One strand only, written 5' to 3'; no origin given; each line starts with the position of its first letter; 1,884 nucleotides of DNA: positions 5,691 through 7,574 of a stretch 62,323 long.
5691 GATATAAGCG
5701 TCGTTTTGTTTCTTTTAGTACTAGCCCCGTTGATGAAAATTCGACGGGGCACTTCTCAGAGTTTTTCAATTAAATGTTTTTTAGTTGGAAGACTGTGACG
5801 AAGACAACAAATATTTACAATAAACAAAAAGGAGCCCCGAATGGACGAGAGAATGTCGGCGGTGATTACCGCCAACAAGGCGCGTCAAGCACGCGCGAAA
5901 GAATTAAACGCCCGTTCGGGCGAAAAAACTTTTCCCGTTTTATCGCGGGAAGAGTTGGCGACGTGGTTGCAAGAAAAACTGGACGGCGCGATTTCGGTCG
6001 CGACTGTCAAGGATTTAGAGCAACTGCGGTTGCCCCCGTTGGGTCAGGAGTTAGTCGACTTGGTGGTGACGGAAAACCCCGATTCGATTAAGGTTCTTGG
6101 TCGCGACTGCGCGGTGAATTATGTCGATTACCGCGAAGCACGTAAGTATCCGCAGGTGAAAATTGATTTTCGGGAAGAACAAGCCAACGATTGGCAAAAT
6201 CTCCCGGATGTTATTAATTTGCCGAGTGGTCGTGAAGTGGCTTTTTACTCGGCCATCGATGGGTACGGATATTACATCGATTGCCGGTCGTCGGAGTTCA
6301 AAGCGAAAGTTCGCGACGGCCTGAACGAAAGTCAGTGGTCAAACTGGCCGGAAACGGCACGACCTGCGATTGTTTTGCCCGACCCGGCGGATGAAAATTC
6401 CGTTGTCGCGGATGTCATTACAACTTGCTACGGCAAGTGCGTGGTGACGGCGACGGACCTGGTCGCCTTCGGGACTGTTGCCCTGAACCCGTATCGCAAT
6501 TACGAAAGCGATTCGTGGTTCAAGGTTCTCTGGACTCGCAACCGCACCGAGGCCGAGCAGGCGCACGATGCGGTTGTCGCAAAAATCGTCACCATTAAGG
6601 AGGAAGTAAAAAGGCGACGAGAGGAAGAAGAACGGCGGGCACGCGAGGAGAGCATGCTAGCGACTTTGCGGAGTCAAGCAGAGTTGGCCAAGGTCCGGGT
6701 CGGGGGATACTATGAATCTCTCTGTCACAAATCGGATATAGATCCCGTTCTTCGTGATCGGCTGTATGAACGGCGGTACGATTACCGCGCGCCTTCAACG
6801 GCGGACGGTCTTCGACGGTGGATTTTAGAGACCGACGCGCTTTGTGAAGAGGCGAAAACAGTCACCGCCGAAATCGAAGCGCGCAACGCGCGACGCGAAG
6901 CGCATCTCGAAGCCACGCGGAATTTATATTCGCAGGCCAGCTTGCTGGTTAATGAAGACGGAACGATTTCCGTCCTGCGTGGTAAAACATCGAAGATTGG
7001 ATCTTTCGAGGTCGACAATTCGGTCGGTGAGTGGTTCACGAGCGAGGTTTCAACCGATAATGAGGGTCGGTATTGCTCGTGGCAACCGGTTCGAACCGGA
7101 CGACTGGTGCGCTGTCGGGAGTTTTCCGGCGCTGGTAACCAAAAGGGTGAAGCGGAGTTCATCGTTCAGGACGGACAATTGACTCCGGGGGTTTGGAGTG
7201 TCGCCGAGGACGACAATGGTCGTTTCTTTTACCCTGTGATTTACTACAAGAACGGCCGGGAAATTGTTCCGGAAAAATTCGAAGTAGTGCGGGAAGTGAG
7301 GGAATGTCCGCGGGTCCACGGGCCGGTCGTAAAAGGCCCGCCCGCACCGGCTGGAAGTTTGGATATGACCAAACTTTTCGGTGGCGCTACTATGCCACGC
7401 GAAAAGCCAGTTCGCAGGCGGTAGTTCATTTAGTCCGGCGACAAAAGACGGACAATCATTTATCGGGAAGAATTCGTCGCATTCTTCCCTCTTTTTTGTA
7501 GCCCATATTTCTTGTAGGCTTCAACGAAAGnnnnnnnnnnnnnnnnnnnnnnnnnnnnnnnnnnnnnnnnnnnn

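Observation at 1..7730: GC-rich co-directional ORF blocks separated by three copies of one structured repeat: a cassette-array-like architecture next to murC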

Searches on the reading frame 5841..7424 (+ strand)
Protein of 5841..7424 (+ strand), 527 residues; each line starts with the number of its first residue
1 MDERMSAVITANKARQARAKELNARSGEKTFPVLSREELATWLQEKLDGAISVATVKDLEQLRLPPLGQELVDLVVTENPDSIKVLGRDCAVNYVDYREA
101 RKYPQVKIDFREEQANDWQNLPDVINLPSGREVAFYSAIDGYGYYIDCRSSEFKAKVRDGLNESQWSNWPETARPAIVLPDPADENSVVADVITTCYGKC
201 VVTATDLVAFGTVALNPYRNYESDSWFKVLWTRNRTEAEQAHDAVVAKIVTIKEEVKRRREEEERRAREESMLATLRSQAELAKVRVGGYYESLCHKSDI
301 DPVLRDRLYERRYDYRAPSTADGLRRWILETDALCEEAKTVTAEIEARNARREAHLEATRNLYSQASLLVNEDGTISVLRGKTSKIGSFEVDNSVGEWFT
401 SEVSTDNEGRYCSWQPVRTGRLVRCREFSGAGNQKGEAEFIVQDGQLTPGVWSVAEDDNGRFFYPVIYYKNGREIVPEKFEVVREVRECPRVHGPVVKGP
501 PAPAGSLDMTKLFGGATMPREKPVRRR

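Call 7: search_protein_families(library=pfam, proteins=[window:5841-7424:+], max_evalue=0.01)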
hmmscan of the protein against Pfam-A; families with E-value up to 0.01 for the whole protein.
window:5841-7424:+ (527 aa): 0 families

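Call 11: search_protein_families(library=ncbifam, proteins=[window:5841-7424:+], max_evalue=0.01)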
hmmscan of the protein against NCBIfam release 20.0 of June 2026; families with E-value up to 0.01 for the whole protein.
window:5841-7424:+ (527 aa): 0 families

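Call 12: search_protein_families(library=padloc, proteins=[window:5841-7424:+], max_evalue=0.01)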
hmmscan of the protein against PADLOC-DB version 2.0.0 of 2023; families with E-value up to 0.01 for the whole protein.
window:5841-7424:+ (527 aa): 0 families

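Call 15: find_encoding_contigs(protein=window:5841-7424:+, flank=10000, max_places=6)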
Protein window:5841-7424:+ (527 aa): 14 contigs read that carry it; 6 places shown.
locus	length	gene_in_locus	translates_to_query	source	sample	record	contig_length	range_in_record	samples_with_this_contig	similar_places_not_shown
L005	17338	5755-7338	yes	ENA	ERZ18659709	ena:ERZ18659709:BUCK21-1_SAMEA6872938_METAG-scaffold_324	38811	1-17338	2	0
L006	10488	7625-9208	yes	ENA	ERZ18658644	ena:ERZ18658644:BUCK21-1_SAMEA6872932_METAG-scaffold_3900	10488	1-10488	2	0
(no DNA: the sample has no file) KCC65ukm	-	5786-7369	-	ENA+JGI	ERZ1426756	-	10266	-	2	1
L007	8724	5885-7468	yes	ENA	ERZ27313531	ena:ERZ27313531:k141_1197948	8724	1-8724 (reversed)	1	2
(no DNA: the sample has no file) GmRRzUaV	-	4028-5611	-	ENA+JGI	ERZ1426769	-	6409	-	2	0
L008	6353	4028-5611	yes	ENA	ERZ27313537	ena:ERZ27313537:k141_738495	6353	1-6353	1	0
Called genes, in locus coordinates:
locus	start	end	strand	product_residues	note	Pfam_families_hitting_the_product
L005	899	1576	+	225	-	-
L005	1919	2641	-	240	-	-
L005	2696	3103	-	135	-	-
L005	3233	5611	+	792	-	PF00270:DEAD (weak), PF00271:Helicase_C (weak)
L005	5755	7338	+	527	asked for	-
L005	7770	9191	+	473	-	PF01225:Mur_ligase, PF08245:Mur_ligase_M, PF02875:Mur_ligase_C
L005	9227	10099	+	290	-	PF01565:FAD_binding_4, PF02873:MurB_C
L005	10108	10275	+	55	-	-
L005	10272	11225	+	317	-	PF00535:Glycos_transf_2, PF10111:Glyco_tranf_2_2, PF13641:Glyco_tranf_2_3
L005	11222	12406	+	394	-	PF13439:Glyco_transf_4, PF13579:Glyco_trans_4_4, PF20706:GT4-conflict, PF00534:Glycos_transf_1, PF13692:Glyco_trans_1_4, PF13524:Glyco_trans_1_2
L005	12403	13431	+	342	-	PF04321:RmlD_sub_bind, PF01073:3Beta_HSD, PF01370:Epimerase, PF02719:Polysacc_synt_2, PF07993:NAD_binding_4 (faint), PF16363:GDP_Man_Dehyd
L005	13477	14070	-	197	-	-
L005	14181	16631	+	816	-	PF13231:PMT_2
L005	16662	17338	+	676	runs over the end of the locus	PF13231:PMT_2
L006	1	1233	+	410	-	?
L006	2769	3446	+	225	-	-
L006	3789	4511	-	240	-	-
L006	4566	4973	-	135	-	-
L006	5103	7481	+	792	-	PF00270:DEAD (weak), PF00271:Helicase_C (weak)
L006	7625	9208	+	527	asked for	-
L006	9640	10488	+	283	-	?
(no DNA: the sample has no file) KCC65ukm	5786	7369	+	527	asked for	-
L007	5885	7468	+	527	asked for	-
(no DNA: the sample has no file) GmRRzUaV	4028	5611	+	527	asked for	-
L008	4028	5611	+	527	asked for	-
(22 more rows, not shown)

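Call 24: find_homologous_proteins(query=window:5841-7424:+)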
Query window:5841-7424:+ (527 aa): 4 proteins with E <= 0.001 among 8000 candidates.
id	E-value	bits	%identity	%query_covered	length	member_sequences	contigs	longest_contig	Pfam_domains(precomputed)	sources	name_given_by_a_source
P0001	0.0e+0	1199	100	100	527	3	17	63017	-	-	-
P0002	3.3e-77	278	36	98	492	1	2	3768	-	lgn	-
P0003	1.3e-75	273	36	92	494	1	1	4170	-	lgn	-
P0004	6.3e-75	271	44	67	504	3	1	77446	-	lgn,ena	-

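Call 25: find_encoding_contigs(protein=P0004, flank=10000, max_places=4)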
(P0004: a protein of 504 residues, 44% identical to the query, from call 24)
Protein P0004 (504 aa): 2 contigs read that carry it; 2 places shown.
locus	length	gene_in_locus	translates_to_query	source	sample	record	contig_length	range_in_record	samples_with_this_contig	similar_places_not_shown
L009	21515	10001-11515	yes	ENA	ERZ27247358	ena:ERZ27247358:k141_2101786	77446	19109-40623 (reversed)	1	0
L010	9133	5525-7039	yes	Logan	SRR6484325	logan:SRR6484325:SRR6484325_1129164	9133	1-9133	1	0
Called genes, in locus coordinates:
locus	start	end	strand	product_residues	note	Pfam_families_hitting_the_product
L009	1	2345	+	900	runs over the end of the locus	PF13847:Methyltransf_31 (faint), PF13489:Methyltransf_23, PF08241:Methyltransf_11 (faint), PF08242:Methyltransf_12 (faint), PF13649:Methyltransf_25 (faint)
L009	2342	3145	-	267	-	PF01978:TrmB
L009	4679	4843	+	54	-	-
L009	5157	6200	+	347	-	-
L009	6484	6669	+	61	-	-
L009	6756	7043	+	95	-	-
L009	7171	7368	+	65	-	-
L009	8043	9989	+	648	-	PF00270:DEAD, PF13401:AAA_22 (weak), PF00271:Helicase_C, PF04408:WHD_HA2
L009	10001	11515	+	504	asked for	-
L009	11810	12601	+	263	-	-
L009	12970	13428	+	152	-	PF07889:DUF1664 (weak)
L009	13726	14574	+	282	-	PF00590:TP_methylase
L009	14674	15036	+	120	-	PF05635:23S_rRNA_IVP, PF22296:bAvd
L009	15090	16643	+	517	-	PF00133:tRNA-synt_1, PF01406:tRNA-synt_1e, PF09334:tRNA-synt_1g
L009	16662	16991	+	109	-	-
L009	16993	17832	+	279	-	PF00892:EamA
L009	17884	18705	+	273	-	PF01026:TatD_DNase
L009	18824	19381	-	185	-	PF07963:N_methyl (weak)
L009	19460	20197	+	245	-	-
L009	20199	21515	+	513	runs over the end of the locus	-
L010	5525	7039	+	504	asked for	-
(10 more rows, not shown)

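Call 26: find_encoding_contigs(protein=P0002, flank=10000, max_places=3)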
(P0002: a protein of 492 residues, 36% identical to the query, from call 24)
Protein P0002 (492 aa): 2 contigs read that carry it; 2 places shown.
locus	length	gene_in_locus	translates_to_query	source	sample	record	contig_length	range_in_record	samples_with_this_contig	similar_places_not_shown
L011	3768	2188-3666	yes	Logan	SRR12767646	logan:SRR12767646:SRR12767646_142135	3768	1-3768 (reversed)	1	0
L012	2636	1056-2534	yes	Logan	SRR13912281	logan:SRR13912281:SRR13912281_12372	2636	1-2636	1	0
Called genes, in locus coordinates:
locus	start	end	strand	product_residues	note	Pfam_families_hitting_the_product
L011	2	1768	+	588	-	?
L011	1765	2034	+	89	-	-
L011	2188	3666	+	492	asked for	-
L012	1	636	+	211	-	?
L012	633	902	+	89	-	-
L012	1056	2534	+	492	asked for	-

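Call 27: find_encoding_contigs(protein=P0003, flank=10000, max_places=3)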
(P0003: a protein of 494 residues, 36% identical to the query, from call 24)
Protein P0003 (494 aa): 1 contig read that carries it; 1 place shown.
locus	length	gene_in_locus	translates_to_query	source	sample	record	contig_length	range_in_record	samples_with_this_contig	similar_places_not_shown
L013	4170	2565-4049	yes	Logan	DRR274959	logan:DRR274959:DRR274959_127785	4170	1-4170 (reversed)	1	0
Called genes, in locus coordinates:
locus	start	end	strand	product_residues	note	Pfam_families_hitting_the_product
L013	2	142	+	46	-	?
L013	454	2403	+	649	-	PF00270:DEAD (weak), PF00271:Helicase_C, PF21010:HA2_C (faint)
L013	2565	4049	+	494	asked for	-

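Call 64: search_protein_representatives(protein=window:5841-7424:+)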
Query: 527 residues. Proteins with E-value up to 0.001 (for the whole library): 287; up to 1e-10: 223; up to 1e-30: 126. The best 150 are listed.
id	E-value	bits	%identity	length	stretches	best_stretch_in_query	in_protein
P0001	0.0e+00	1198.8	100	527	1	1-527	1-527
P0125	1.7e-98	346.8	43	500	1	6-487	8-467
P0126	1.9e-84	300.4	41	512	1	7-492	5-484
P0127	1.4e-82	294.3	46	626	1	6-356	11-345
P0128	2.5e-79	283.5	48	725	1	6-355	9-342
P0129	1.6e-75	271.0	47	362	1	6-353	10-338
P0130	3.4e-74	266.6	45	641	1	3-361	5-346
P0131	4.3e-73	263.0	45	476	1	6-354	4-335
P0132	5.6e-66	239.5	40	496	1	6-506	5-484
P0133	1.2e-65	238.4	45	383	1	6-358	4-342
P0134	2.8e-65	237.2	42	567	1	5-356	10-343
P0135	1.4e-64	234.9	40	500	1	3-510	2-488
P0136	8.4e-64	232.3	44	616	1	5-359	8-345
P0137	5.5e-63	229.6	35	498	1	5-477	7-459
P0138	5.5e-62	226.3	39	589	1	1-357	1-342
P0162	1.5e-49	185.3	38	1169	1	8-384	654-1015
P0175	2.7e-46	174.5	34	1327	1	13-498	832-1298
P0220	5.9e-39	150.3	35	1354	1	6-364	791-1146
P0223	1.1e-38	149.5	35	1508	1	4-357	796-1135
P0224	1.1e-38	149.4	37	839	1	4-356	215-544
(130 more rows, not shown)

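Call 65: search_protein_families(library=pfam, proteins=[P0175, P0223, P0162, P0220, P0128, P0127, P0224], max_evalue=0.001)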
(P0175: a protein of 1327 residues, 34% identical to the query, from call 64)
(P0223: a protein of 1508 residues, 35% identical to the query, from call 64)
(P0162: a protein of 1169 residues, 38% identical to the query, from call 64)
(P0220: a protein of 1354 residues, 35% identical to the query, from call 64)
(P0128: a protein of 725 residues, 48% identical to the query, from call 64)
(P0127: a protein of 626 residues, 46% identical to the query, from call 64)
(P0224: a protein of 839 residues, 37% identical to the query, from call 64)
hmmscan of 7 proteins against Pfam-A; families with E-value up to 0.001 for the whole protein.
P0175 (1327 aa): 1 family
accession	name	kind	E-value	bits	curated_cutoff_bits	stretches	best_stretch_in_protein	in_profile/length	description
PF00271.37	Helicase_C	-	0.00019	22.1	23.5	0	243-362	14-108/110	Helicase conserved C-terminal domain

P0223 (1508 aa): 3 families
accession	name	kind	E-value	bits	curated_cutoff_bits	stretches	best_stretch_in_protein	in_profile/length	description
PF00271.37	Helicase_C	-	9.1e-07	29.6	23.5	1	263-358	31-109/110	Helicase conserved C-terminal domain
PF13401.12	AAA_22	-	0.00012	22.8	27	1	30-137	5-95/130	AAA domain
PF04408.29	HA2_N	-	0.00061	20.2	21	0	419-447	1-29/29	Helicase associated domain (HA2), winged-helix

P0162 (1169 aa): 4 families
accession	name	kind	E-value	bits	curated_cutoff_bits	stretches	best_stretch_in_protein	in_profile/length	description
PF00270.35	DEAD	-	9.4e-09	35.7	26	1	24-158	17-163/167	DEAD/DEAH box helicase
PF00271.37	Helicase_C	-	8.4e-08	32.9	23.5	1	192-315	5-110/110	Helicase conserved C-terminal domain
PF04408.29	HA2_N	-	0.00047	20.6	21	1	376-400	5-29/29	Helicase associated domain (HA2), winged-helix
PF21010.2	HA2_C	-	0.00055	20.8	21.3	0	405-431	5-33/77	Helicase associated domain (HA2), ratchet-like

P0220 (1354 aa): 3 families
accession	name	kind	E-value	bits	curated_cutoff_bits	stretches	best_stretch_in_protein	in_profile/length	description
PF00271.37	Helicase_C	-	1.3e-06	29.1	23.5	1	245-362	15-109/110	Helicase conserved C-terminal domain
PF04408.29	HA2_N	-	1.6e-06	28.5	21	1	423-451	1-29/29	Helicase associated domain (HA2), winged-helix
PF00270.35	DEAD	-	7.6e-05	22.9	26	0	23-177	6-163/167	DEAD/DEAH box helicase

P0128 (725 aa): 0 families

P0127 (626 aa): 0 families

P0224 (839 aa): 0 families

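Call 66: predict_structure(alignment_id=A2)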
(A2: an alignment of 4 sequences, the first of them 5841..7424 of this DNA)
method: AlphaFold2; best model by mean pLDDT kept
length: 527 residues; sequences in the alignment: 4
mean_pLDDT: 65.3   pTM: 0.41
mean pLDDT of the five models: 65.3, 62.0, 55.5, 54.9, 53.1
residues with pLDDT >= 90: 60; 70-90: 233; 50-70: 59; < 50: 175
segments of 3 or more residues with pLDDT < 50: 51-54, 359-409, 411-527
pLDDT, mean of each block of 10 residues (from residue 1): 70 80 75 78 67 55 75 70 78 60 73 71 76 73 70 80 83 90 79 91 84 86 80 95 91 85 87 89 88 75 84 77 90 91 81 60 39 44 40 37 41 40 41 36 31 35 37 35 29 32 31 33 32
secondary structure, 60 per line:
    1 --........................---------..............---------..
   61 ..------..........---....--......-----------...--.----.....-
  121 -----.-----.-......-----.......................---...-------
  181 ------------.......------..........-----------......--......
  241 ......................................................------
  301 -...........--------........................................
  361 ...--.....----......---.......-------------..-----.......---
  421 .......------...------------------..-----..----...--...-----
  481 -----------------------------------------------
elements in order: H3-26 H36-49 H59-62 H69-78 E82-85 E88-93 E105-107 H115-119 E134-139 E145-149 H150-167 E193-199 E206-215 E227-232 H235-294 H302-312 H321-363 E366-370 E375-380 E384-390 E411-417 E421-427 E434-436 E468-470 E473-475

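Call 72: fold_search(model_id=the predicted structure, library=pdb)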
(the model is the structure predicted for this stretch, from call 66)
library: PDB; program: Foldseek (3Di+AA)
matches with E <= 10: 535; with E <= 0.001: 0
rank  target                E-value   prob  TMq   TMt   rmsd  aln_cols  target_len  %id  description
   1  3scy                  8.0e-02  0.60  0.08  0.12  14.7       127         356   12  Crystal structure of a putative 6-phosphogluconolactonase (BF1038) from Bacteroides fragilis NCTC 9343 at 1.50 A resolut (released 2011-07-20)
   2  3fgb_B                8.9e-02  0.57  0.08  0.12  14.6       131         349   14  Crystal structure of the Q89ZH8_BACTN protein from Bacteroides thetaiotaomicron. Northeast Structural Genomics Consort (released 2008-12-23)
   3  9zpd_A                9.4e-02  0.16  0.08  0.05  23.7       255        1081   10  Cryo-EM structure of human PI3KC3-C2 in complex with Rubicon Middle Region of C terminus (released 2025-12-24)
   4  3fgb_A                1.0e-01  0.54  0.08  0.12  14.6       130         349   14  Crystal structure of the Q89ZH8_BACTN protein from Bacteroides thetaiotaomicron. Northeast Structural Genomics Consort (released 2008-12-23)
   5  3hxj_C                1.1e-01  0.47  0.07  0.11  14.4       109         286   12  Crystal Structure of Pyrrolo-quinoline quinone (PQQ_DH) from Methanococcus maripaludis, Northeast Structural Genomics  (released 2009-08-25)
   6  3zxk_A                1.2e-01  0.33  0.08  0.08  11.6       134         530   14  Engineering the active site of a GH43 glycoside hydrolase generates a biotechnologically significant enzyme that displ (released 2012-04-18)
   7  4qrj_B                1.4e-01  0.28  0.08  0.10  14.5       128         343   12  Crystal structure of a putative 6-phosphogluconolactonase (BACUNI_04672) from Bacteroides uniformis ATCC 8492 at 2.20  (released 2014-07-23)
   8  4qrj_A                1.4e-01  0.28  0.08  0.10  14.5       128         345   12  Crystal structure of a putative 6-phosphogluconolactonase (BACUNI_04672) from Bacteroides uniformis ATCC 8492 at 2.20  (released 2014-07-23)
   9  5bvt                  1.5e-01  0.23  0.07  0.19  16.6       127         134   20  Palmitate-bound pFABP5 (released 2015-08-05)
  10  3qr8                  1.6e-01  0.23  0.08  0.20  20.6       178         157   15  Crystal structure of the bacteriophage P2 membrane-piercing protein gpV (released 2012-02-22)
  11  3zxk_B                1.7e-01  0.28  0.08  0.08  11.6       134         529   14  Engineering the active site of a GH43 glycoside hydrolase generates a biotechnologically significant enzyme that displ (released 2012-04-18)
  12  9c3c_g                1.7e-01  0.15  0.07  0.12  30.6       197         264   12  Cryo-EM structure of native dystrophin-glycoprotein complex (DGC) (released 2024-10-23)
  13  9j3d_A                1.7e-01  0.10  0.10  0.12  52.8       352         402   12  Cryo-EM structure of TMexCD1-TOprJ1 (released 2025-08-13)
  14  9dkh_C                1.8e-01  0.47  0.09  0.12  13.4       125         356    8  CryoEM structures of yeast cytoplasmic dynein in the presence of ATP and Lis1. (released 2025-05-28)
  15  6htn_A                1.8e-01  0.20  0.07  0.19  15.8       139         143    9  Structure of a fucose lectin from Kordia zhangzhouensis in complex with methyl-fucoside (released 2019-01-23)
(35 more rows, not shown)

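Call 74: find_homologous_proteins(query=L006:22-1233:+, max_evalue=1e-100)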
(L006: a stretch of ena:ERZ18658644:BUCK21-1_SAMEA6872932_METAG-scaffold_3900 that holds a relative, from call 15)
Query L006:22-1233:+ (403 aa): 48 proteins with E <= 1e-100 among 8000 candidates.
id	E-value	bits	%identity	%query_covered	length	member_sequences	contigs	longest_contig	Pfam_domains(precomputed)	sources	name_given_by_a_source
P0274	4.4e-263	890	100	100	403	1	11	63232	PF04101.23,PF03033.27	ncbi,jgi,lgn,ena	jgi:UDP-N-acetylglucosamine--N-acetylmuramyl-(pentapeptide) pyrophosphoryl-undecaprenol N-acetylgluc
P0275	6.6e-239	810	91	98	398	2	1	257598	PF04101.23,PF03033.27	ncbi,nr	ncbi:MAG: UDP-N-acetylglucosamine--N-acetylmuramyl-(pentapeptide) pyrophosphoryl-undecaprenol N-acet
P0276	5.8e-228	774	87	97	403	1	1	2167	PF04101.23,PF03033.27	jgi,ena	-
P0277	1.7e-211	720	79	97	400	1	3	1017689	PF04101.23,PF03033.27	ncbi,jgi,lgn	-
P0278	2.0e-203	694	76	97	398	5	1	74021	PF04101.23,PF03033.27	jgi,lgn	jgi:UDP-N-acetylglucosamine--N-acetylmuramyl-(pentapeptide) pyrophosphoryl-undecaprenol N-acetylgluc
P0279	1.1e-193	662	71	98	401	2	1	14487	PF04101.23,PF03033.27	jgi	-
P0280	3.2e-192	657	72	97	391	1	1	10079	PF04101.23,PF03033.27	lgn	-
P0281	3.6e-186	637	70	97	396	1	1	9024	PF04101.23,PF03033.27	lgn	-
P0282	4.8e-181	620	67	97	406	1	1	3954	PF04101.23,PF03033.27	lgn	-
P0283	6.1e-173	593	66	97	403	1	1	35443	PF04101.23,PF03033.27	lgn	-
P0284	3.2e-171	588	65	97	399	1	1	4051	PF04101.23,PF03033.27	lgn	-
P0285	3.0e-170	584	65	97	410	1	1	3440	PF04101.23,PF03033.27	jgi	jgi:UDP-N-acetylglucosamine--N-acetylmuramyl-(pentapeptide) pyrophosphoryl-undecaprenol N-acetylgluc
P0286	3.1e-169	581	63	99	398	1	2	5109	PF04101.23,PF03033.27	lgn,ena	-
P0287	2.6e-162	558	62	94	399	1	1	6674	PF04101.23,PF03033.27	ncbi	-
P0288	9.6e-162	556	60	100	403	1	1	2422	PF04101.23,PF03033.27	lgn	-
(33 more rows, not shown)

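Call 75: find_encoding_contigs(protein=P0275, flank=10000, max_places=3)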
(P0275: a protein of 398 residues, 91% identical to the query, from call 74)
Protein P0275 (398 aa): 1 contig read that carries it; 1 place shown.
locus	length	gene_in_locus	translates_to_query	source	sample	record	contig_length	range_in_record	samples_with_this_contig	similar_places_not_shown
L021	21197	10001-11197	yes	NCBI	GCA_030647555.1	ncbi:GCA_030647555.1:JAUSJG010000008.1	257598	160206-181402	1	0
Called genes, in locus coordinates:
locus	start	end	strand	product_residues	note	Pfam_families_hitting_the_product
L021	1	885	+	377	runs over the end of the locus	PF13439:Glyco_transf_4, PF13579:Glyco_trans_4_4, PF00982:Glyco_transf_20 (weak), PF20706:GT4-conflict, PF00534:Glycos_transf_1, PF13692:Glyco_trans_1_4, PF13524:Glyco_trans_1_2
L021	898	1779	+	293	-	PF00535:Glycos_transf_2, PF13641:Glyco_tranf_2_3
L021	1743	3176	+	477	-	PF04932:Wzy_C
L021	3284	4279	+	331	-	PF00535:Glycos_transf_2, PF13641:Glyco_tranf_2_3 (faint), PF13632:Glyco_trans_2_3 (faint)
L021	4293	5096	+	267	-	PF00535:Glycos_transf_2, PF13641:Glyco_tranf_2_3, PF13632:Glyco_trans_2_3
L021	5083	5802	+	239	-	PF02616:SMC_ScpA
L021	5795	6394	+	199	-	PF04079:SMC_ScpB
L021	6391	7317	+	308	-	PF00768:Peptidase_S11, PF13354:Beta-lactamase2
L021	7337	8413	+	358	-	PF00953:Glycos_transf_4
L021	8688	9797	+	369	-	PF01098:FTSW_RODA_SPOVE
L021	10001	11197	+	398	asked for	PF03033:Glyco_transf_28, PF04101:Glyco_tran_28_C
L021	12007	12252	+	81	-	-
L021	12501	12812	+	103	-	PF09620:Cas_csx3 (weak)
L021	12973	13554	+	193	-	-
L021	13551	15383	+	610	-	PF13238:AAA_18 (faint)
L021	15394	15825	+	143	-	-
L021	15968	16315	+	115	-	-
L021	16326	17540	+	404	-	PF20030:bpMoxR, PF07728:AAA_5 (weak), PF17868:AAA_lid_8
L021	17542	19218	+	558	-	PF13519:VWA_2 (faint)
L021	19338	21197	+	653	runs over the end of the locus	-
